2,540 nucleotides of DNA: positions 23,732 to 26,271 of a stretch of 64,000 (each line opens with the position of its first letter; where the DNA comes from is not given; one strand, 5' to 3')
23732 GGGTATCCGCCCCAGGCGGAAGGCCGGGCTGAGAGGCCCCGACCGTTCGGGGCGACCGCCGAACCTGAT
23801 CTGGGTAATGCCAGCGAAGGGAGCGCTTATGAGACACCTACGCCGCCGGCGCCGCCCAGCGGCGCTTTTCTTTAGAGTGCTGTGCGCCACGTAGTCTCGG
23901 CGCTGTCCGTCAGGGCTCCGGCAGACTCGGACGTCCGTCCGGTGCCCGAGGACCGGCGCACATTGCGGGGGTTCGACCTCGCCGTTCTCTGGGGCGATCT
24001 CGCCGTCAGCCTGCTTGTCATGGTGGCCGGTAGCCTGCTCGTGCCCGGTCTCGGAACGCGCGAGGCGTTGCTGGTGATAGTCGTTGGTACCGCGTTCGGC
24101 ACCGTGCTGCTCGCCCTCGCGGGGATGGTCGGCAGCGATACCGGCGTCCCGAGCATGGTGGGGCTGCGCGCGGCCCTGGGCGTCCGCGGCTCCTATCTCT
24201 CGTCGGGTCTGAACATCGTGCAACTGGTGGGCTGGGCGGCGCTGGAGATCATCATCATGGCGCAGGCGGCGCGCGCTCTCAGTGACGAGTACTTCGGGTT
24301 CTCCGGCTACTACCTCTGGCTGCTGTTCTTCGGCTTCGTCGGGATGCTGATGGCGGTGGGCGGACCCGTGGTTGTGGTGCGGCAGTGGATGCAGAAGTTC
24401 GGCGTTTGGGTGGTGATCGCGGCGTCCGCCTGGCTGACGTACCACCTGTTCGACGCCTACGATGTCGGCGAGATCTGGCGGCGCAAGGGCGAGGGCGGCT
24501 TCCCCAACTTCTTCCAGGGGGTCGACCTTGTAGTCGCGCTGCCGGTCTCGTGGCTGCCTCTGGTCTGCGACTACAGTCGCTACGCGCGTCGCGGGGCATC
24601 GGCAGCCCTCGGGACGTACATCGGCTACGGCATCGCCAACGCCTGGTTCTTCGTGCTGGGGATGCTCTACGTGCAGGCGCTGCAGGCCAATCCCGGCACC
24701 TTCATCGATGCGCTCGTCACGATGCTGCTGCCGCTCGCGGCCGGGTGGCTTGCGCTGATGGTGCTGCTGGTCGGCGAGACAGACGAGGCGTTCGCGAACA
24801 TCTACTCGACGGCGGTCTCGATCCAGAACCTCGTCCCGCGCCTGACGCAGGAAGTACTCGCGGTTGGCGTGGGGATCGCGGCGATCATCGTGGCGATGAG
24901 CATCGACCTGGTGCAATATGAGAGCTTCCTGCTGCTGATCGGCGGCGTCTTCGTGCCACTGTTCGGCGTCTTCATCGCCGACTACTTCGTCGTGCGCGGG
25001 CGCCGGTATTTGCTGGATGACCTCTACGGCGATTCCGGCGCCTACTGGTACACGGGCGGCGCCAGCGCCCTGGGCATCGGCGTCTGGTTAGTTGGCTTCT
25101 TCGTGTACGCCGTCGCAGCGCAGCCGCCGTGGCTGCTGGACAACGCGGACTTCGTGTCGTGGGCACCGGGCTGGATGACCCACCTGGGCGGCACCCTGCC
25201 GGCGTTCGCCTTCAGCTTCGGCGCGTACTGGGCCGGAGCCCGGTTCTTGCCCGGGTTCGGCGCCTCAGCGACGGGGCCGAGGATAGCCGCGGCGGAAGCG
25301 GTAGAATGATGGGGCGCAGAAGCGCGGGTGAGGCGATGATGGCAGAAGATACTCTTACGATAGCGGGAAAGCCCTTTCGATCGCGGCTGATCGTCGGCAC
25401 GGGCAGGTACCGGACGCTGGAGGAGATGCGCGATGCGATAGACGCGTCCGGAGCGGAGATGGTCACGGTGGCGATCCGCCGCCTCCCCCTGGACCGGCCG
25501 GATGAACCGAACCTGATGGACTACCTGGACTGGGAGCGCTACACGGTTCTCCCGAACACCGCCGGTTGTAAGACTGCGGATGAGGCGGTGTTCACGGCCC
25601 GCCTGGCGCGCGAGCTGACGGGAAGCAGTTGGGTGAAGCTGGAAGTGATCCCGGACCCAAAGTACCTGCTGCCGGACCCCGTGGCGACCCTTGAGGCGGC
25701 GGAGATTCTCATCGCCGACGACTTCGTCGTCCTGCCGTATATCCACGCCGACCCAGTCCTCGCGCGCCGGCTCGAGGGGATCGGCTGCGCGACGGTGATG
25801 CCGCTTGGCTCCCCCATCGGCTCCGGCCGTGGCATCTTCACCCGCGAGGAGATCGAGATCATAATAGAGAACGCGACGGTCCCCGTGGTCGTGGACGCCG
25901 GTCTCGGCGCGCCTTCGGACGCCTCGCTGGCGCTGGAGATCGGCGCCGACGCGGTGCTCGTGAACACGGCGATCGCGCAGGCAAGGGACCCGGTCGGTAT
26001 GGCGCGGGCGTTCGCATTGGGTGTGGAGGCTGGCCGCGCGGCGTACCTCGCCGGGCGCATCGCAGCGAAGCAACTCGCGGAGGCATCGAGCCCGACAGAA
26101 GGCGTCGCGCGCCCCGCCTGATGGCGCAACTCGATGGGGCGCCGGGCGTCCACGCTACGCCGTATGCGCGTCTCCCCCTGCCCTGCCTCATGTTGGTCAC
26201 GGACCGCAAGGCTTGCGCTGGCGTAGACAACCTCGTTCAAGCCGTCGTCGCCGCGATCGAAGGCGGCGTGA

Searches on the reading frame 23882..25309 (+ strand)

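Call 38: search_protein_families(library=pfam, proteins=[window:23882-25309:+], max_evalue=0.00001)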
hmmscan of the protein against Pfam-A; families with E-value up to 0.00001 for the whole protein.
window:23882-25309:+ (475 aa): 1 family
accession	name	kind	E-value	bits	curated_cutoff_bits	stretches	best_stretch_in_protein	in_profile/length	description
PF02133.21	Transp_cyt_pur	-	1.2e-44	153.3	23.5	1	20-412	1-416/440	Permease for cytosine/purines, uracil, thiamine, allantoin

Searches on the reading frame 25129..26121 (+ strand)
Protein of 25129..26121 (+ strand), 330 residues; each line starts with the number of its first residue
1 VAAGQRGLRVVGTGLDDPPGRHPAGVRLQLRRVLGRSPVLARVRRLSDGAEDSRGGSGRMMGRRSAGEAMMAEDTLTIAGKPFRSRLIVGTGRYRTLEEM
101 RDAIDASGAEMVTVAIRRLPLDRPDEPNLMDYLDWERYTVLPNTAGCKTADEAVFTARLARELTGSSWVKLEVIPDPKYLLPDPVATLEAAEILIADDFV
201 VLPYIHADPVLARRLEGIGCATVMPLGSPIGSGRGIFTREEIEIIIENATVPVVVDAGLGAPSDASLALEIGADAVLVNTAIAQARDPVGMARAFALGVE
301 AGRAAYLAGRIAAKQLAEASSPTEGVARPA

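Call 38: search_protein_families(library=pfam, proteins=[window:25129-26121:+], max_evalue=0.00001)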
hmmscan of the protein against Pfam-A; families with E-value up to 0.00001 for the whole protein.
window:25129-26121:+ (330 aa): 1 family
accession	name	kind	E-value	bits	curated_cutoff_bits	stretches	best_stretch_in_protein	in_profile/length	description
PF05690.20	ThiG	-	4.6e-110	367.2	23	1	77-322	1-247/247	Thiazole biosynthesis protein ThiG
